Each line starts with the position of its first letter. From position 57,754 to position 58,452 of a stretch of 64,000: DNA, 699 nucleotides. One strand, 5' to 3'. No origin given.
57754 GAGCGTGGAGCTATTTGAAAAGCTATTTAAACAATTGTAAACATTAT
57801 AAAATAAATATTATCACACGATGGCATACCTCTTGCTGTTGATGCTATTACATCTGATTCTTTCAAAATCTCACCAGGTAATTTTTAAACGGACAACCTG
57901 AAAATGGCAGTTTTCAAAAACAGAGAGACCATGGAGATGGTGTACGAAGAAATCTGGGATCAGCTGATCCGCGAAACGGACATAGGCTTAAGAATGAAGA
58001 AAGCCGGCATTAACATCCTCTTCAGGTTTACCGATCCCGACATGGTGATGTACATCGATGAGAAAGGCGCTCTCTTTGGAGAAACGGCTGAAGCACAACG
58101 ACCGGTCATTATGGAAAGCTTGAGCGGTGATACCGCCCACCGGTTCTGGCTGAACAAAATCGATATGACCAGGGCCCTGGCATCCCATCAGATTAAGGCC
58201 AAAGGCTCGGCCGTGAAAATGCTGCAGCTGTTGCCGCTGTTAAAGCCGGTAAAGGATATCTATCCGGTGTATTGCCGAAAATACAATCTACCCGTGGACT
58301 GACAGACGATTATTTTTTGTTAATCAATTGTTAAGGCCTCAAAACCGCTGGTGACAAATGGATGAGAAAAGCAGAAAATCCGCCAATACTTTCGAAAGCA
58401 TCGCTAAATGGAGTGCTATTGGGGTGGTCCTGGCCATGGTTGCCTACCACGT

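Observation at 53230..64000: Sigma-54-regulated uptake and desulfation locus: SCP2 protein, TAXI-TRAP transporter, signal-peptide-less Cys-sulfatase, ferredoxin, with anSME beside the activator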

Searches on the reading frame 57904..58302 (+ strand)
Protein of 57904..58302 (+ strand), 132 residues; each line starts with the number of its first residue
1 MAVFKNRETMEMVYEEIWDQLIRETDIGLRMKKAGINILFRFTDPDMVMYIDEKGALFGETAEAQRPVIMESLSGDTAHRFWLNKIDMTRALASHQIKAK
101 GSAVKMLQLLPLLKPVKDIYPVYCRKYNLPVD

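Call 3: search_protein_families(library=pfam, proteins=[window:57904-58302:+], max_evalue=0.01)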
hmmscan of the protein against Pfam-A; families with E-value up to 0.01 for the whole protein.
window:57904-58302:+ (132 aa): 0 families

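Call 7: search_protein_families(library=pfam, proteins=[window:57904-58302:+], max_evalue=10)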
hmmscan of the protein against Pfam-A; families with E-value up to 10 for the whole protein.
window:57904-58302:+ (132 aa): 0 families

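Call 8: search_protein_families(library=ncbifam, proteins=[window:57904-58302:+], max_evalue=0.01)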
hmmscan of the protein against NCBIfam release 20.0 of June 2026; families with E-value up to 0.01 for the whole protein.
window:57904-58302:+ (132 aa): 0 families

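Call 12: find_homologous_proteins(query=window:57904-58302:+, max_evalue=0.001)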
Query window:57904-58302:+ (132 aa): 62 proteins with E <= 0.001 among 66 candidates.
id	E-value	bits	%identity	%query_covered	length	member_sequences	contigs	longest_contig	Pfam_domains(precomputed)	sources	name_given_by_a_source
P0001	2.8e-75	268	93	100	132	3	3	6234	-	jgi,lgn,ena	-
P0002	5.8e-71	254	86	100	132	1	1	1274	-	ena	-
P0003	3.8e-67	242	82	100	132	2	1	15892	-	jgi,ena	-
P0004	1.9e-66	240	83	100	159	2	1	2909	-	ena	-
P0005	4.1e-66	239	84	98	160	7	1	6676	-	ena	-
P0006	7.0e-65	235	80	100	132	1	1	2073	-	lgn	-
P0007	9.8e-64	231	78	100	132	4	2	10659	-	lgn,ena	-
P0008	1.0e-62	228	77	100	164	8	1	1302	-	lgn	-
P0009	5.7e-62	225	75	100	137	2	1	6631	-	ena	-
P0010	2.5e-51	191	63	100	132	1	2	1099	-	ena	-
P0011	5.9e-51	190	67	100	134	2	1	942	-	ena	-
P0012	2.2e-50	188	66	100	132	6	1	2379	-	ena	-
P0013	1.2e-44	169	52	100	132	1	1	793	-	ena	-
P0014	1.6e-44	169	52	100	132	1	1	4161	-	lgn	-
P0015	2.3e-44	168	63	93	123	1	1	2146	-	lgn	-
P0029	4.0e-40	155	53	100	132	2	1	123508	-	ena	-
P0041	5.5e-38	148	48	100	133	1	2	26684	-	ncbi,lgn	-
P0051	4.2e-37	145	48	100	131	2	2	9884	PF02036.23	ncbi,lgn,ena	-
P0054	1.3e-36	143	50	99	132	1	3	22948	-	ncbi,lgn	ncbi:MAG: hypothetical protein ACLQVJ_25990 [Syntrophobacteraceae bacterium]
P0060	1.3e-23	101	39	98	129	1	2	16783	-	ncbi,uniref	ncbi:MAG: hypothetical protein ACPLRU_08600 [Desulfofundulus sp.]|uniref:hypothetical protein n=1 Ta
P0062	9.4e-13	66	34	93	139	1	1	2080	PF02036.23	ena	-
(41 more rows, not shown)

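Call 14: search_solved_structures(query=window:57904-58302:+, max_evalue=10, show_alignments=2)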
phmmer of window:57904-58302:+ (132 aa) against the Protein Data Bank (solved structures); distinct sequences matched with E-value up to 10: 1.
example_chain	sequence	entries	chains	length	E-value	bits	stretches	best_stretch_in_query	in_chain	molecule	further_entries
8b3s_A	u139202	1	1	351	0.51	13.6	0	10-29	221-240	UPF0736 protein B4122_0676,UPF0736 protein YjbA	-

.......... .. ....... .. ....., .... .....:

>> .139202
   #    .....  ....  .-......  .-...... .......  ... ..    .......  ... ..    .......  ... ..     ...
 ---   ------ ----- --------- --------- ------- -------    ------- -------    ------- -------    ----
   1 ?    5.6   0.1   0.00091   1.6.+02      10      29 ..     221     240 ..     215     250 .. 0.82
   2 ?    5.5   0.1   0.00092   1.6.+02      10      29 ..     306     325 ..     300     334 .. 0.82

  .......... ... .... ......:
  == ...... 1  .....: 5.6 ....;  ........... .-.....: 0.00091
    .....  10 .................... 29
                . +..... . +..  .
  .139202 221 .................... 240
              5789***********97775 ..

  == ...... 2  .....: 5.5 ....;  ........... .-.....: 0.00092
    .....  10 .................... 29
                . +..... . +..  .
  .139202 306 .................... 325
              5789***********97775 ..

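Call 17: search_solved_structures(query=A1, max_evalue=10, show_alignments=2)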
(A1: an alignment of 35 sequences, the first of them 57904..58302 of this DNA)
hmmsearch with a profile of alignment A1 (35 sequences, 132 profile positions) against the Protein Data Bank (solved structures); distinct sequences matched with E-value up to 10: 1.
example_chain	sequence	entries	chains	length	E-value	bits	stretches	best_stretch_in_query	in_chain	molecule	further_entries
4jgx_A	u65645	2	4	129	0.039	17.1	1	24-118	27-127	Fatty acid-binding protein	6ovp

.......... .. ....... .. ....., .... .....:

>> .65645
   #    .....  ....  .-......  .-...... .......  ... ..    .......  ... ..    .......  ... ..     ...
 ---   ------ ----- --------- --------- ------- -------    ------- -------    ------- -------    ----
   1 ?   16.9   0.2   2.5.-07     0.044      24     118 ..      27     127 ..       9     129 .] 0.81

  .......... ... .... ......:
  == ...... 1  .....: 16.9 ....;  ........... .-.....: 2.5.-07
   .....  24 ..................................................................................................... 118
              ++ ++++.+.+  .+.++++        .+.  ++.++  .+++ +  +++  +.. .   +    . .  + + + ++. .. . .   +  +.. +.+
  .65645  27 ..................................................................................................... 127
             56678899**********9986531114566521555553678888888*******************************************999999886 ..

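Call 18: search_protein_families(library=pfam, alignment_id=A1, max_evalue=1)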
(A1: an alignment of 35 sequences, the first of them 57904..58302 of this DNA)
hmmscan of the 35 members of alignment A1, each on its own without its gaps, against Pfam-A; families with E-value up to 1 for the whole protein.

A. member 1, window:57904-58302:+ (132 aa): 0 families

B. families by the number of members that match (of 35 scanned): 10 families
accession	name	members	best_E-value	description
PF14864.11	Alkyl_sulf_C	26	3.1e-05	Alkyl sulfatase C-terminal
PF02036.22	SCP2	22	1.8e-09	SCP-2 sterol transfer family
PF13833.12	EF-hand_8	2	0.1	EF-hand domain pair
PF14956.11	DUF4505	1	0.028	Domain of unknown function (DUF4505)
PF01136.24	Peptidase_U32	1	0.033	Peptidase family U32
PF17844.6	SCP_3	1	0.088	Bacterial SCP ortholog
PF25371.1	DUF7884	1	0.089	Domain of unknown function (DUF7884)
PF13623.11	SurA_N_2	1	0.13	SurA-like N-terminal domain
PF11330.14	30K_MP_C_Ter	1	0.15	C-Terminal of 30K viral movement proteins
PF18903.5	DUF5659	1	0.26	Domain of unknown function (DUF5659)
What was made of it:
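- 57904..58302 (+): Free-standing cytoplasmic SCP2-fold protein (132 aa), first gene of the operon. Putative carrier for the hydrophobic substrate or product. 22 of 35 relatives hit PF02036 and 26 of 35 hit PF14864 (call 18).
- On SCP2 sterol/lipid carrier family: 22 of 35 relatives do hit PF02036, best E 1.8e-9 (call 18).
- Checked: Among 35 family members, 22 hit PF02036 (SCP2) and 26 hit PF14864 (call 18).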

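Call 19: find_encoding_contigs(protein=P0029, flank=10000, max_places=2)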
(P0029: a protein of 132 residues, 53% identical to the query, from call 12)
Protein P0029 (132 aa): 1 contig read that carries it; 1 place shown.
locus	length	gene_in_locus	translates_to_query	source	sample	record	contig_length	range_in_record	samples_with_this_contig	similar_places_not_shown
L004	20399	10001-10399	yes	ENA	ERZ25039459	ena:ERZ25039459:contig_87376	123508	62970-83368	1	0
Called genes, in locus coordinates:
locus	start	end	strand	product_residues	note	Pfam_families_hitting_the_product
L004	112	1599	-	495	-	PF00989:PAS, PF08448:PAS_4, PF13188:PAS_8, PF13426:PAS_9, PF08447:PAS_3, PF00158:Sigma54_activat, PF14532:Sigma54_activ_2, PF25601:AAA_lid_14, +4 more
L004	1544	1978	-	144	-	PF00989:PAS (weak)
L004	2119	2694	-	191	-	PF01212:Beta_elim_lyase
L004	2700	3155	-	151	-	PF01212:Beta_elim_lyase, PF01053:Cys_Met_Meta_PP (weak)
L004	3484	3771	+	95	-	PF02604:PhdYeFM_antitox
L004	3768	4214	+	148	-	PF01850:PIN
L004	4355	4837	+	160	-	-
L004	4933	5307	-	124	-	PF25601:AAA_lid_14, PF02954:HTH_8 (weak)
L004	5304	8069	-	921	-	PF00158:Sigma54_activat, PF01078:Mg_chelatase (faint), PF14532:Sigma54_activ_2, PF07728:AAA_5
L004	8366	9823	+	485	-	PF02771:Acyl-CoA_dh_N, PF02770:Acyl-CoA_dh_M, PF00441:Acyl-CoA_dh_1, PF08028:Acyl-CoA_dh_2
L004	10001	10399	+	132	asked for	-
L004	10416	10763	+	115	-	-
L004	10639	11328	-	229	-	-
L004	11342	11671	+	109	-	PF00441:Acyl-CoA_dh_1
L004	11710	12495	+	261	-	PF09918:DUF2148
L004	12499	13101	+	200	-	PF09918:DUF2148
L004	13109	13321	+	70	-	-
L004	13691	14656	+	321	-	PF00501:AMP-binding (weak)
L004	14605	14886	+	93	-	-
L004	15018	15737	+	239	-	PF00108:Thiolase_N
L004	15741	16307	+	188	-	PF22691:Thiolase_C_1, PF02803:Thiolase_C (weak)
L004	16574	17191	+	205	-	PF00106:adh_short, PF13561:adh_short_C2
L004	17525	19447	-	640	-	PF03453:MoeA_N, PF00994:MoCF_biosynth, PF03454:MoeA_C, PF12727:PBP_like, PF13531:SBP_bac_11 (weak)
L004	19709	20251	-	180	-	PF00994:MoCF_biosynth, PF03454:MoeA_C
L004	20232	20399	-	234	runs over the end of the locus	PF03453:MoeA_N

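Call 20: find_encoding_contigs(protein=P0054, flank=10000, max_places=2)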
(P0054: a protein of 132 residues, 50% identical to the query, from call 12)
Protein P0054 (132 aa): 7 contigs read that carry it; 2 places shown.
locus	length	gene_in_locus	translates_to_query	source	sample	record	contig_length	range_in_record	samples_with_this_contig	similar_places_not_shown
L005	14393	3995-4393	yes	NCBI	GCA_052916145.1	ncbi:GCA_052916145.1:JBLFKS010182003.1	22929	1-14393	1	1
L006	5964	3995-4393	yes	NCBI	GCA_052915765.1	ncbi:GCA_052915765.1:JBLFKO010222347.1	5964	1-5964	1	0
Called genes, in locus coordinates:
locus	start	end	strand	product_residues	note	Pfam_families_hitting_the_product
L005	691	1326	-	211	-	-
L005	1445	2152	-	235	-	-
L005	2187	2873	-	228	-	-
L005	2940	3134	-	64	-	-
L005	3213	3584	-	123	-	-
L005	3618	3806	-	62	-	-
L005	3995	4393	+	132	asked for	-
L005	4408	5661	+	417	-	PF02771:Acyl-CoA_dh_N, PF02770:Acyl-CoA_dh_M, PF00441:Acyl-CoA_dh_1, PF08028:Acyl-CoA_dh_2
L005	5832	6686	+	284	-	PF02596:DUF169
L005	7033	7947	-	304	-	PF13557:Phenol_MetA_deg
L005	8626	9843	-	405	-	PF08240:ADH_N, PF00107:ADH_zinc_N, PF13602:ADH_zinc_N_2 (weak)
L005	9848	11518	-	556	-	PF02776:TPP_enzyme_N, PF00205:TPP_enzyme_M, PF02775:TPP_enzyme_C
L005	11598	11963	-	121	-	-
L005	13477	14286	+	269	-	PF13189:Cytidylate_kin2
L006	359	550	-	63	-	-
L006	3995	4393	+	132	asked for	-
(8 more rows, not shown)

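Call 21: find_encoding_contigs(protein=P0060, flank=10000, max_places=2)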
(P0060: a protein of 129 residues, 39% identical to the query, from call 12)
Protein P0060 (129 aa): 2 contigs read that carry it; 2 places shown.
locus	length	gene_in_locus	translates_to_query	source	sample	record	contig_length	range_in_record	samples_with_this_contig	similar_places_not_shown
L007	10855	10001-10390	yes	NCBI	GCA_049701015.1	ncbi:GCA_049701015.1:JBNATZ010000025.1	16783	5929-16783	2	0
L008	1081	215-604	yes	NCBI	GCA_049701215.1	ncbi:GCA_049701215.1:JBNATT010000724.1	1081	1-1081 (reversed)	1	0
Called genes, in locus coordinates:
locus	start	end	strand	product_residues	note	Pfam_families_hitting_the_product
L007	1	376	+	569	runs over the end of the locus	PF03717:PBP_dimer, PF00905:Transpeptidase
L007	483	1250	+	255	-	PF01381:HTH_3, PF12844:HTH_19, PF13443:HTH_26, PF13560:HTH_31, PF01381:HTH_3, PF12844:HTH_19, PF13443:HTH_26, PF13560:HTH_31, +10 more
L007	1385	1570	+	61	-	PF12797:Fer4_2 (faint), PF12837:Fer4_6 (weak), PF14697:Fer4_21 (faint), PF00037:Fer4 (weak), PF13237:Fer4_10 (weak), PF12838:Fer4_7, PF13187:Fer4_9 (weak), PF00037:Fer4 (weak), +3 more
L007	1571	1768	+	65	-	PF09723:Zn_ribbon_8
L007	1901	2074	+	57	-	-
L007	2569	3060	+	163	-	-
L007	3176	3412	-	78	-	-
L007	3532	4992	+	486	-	PF13520:AA_permease_2, PF00324:AA_permease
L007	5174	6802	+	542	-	PF26965:MimR_N, PF00158:Sigma54_activat, PF14532:Sigma54_activ_2, PF25601:AAA_lid_14, PF02954:HTH_8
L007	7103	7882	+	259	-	PF09918:DUF2148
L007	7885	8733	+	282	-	PF09918:DUF2148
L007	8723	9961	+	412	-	PF00108:Thiolase_N, PF02803:Thiolase_C (weak), PF22691:Thiolase_C_1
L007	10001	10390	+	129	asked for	-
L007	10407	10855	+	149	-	PF00501:AMP-binding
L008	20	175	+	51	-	PF22691:Thiolase_C_1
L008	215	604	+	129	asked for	-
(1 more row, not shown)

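Call 22: predict_structure(alignment_id=A1)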
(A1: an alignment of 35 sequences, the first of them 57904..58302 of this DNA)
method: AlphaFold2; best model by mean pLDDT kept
length: 132 residues; sequences in the alignment: 35
mean_pLDDT: 93.0   pTM: 0.85
mean pLDDT of the five models: 93.0, 92.5, 91.7, 91.4, 90.1
residues with pLDDT >= 90: 107; 70-90: 24; 50-70: 1; < 50: 0
segments of 3 or more residues with pLDDT < 50: none
pLDDT, mean of each block of 10 residues (from residue 1): 88 96 95 95 96 96 96 94 89 89 88 94 95 86
secondary structure, 60 per line:
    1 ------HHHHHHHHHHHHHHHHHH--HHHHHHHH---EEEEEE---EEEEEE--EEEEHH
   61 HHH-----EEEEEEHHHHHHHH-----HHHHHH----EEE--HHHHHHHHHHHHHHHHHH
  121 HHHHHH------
elements in order: H7-24 H27-34 E38-43 E47-52 E55-58 H59-63 E69-74 H75-82 H88-93 E98-100 H103-126
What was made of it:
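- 57904..58302 (+): AF2 pLDDT 93 (call 22).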

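Call 25: find_encoding_contigs(protein=P0003, flank=10000, max_places=2)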
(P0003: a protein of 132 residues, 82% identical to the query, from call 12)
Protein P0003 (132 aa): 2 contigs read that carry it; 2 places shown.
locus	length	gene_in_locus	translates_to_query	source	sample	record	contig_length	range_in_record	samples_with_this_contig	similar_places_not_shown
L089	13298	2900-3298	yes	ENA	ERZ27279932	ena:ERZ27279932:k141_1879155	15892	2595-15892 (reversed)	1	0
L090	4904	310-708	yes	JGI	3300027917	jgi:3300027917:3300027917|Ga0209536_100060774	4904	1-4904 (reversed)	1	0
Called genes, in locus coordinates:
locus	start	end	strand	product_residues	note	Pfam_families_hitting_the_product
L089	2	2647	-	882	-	?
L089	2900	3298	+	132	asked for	-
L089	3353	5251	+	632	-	PF06808:DctM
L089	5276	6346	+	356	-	-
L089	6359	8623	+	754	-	PF00884:Sulfatase, PF16347:SGSH_C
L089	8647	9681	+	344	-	PF12838:Fer4_7 (faint), PF00037:Fer4 (faint), PF12837:Fer4_6 (faint), PF13237:Fer4_10 (weak), PF13187:Fer4_9, PF13484:Fer4_16 (faint), PF14512:TM1586_NiRdase (faint), PF00881:Nitroreductase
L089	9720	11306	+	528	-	PF00501:AMP-binding, PF13193:AMP-binding_C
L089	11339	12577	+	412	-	PF00108:Thiolase_N, PF00109:ketoacyl-synt (faint), PF08545:ACP_syn_III (faint), PF02803:Thiolase_C, PF22691:Thiolase_C_1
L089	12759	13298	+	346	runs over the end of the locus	PF08240:ADH_N, PF00107:ADH_zinc_N, PF13602:ADH_zinc_N_2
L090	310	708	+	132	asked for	-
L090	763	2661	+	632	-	PF06808:DctM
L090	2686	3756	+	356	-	-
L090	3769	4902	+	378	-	?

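Call 26: find_encoding_contigs(protein=P0007, flank=10000, max_places=2)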
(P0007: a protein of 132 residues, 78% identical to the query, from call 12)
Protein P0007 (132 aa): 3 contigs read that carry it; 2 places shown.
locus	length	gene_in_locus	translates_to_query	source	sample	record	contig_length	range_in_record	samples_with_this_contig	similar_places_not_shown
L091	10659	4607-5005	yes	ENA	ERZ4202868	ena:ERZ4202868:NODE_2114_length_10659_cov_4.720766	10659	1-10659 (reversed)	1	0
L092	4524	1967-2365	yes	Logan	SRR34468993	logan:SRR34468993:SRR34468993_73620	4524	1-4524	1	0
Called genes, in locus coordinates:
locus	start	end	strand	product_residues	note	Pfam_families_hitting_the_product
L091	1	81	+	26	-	?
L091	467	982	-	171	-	-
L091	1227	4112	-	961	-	PF13424:TPR_12 (faint), PF01590:GAF (weak), PF01078:Mg_chelatase (faint), PF00158:Sigma54_activat, PF14532:Sigma54_activ_2, PF07728:AAA_5 (weak), PF25601:AAA_lid_14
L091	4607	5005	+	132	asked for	-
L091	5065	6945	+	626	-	PF06808:DctM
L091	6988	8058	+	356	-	PF16868:NMT1_3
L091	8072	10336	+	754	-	PF00884:Sulfatase, PF16347:SGSH_C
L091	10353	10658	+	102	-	?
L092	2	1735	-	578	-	?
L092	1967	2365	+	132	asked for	-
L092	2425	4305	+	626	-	PF06808:DctM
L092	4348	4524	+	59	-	?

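Call 27: find_encoding_contigs(protein=P0041, flank=10000, max_places=2)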
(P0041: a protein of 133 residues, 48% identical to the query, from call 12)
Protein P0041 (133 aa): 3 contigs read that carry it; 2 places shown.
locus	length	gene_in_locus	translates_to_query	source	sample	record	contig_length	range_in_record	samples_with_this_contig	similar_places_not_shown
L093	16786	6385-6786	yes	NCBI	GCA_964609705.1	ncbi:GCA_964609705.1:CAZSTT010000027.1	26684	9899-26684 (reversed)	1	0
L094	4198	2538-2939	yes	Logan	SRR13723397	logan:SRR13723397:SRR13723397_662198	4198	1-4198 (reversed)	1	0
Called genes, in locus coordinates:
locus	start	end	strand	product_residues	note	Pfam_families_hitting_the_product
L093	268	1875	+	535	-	PF00005:ABC_tran, PF02463:SMC_N (faint), PF13304:AAA_21 (faint), PF12848:ABC_tran_Xtn, PF00005:ABC_tran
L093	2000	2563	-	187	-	-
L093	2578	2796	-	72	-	-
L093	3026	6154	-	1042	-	PF00158:Sigma54_activat, PF01078:Mg_chelatase (weak), PF14532:Sigma54_activ_2, PF07724:AAA_2 (weak), PF07728:AAA_5 (weak), PF25601:AAA_lid_14, PF02954:HTH_8 (weak)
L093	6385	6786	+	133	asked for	-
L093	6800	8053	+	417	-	PF02771:Acyl-CoA_dh_N, PF02770:Acyl-CoA_dh_M, PF00441:Acyl-CoA_dh_1, PF08028:Acyl-CoA_dh_2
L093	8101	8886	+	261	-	PF09918:DUF2148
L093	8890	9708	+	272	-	PF09918:DUF2148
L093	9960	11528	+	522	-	PF00501:AMP-binding, PF13193:AMP-binding_C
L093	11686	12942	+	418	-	PF00108:Thiolase_N, PF02803:Thiolase_C, PF22691:Thiolase_C_1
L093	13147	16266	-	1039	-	PF13424:TPR_12 (faint), PF00158:Sigma54_activat, PF01078:Mg_chelatase (faint), PF14532:Sigma54_activ_2, PF07728:AAA_5, PF25601:AAA_lid_14, PF02954:HTH_8 (faint)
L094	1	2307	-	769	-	?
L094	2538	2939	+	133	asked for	-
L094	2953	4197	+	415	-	?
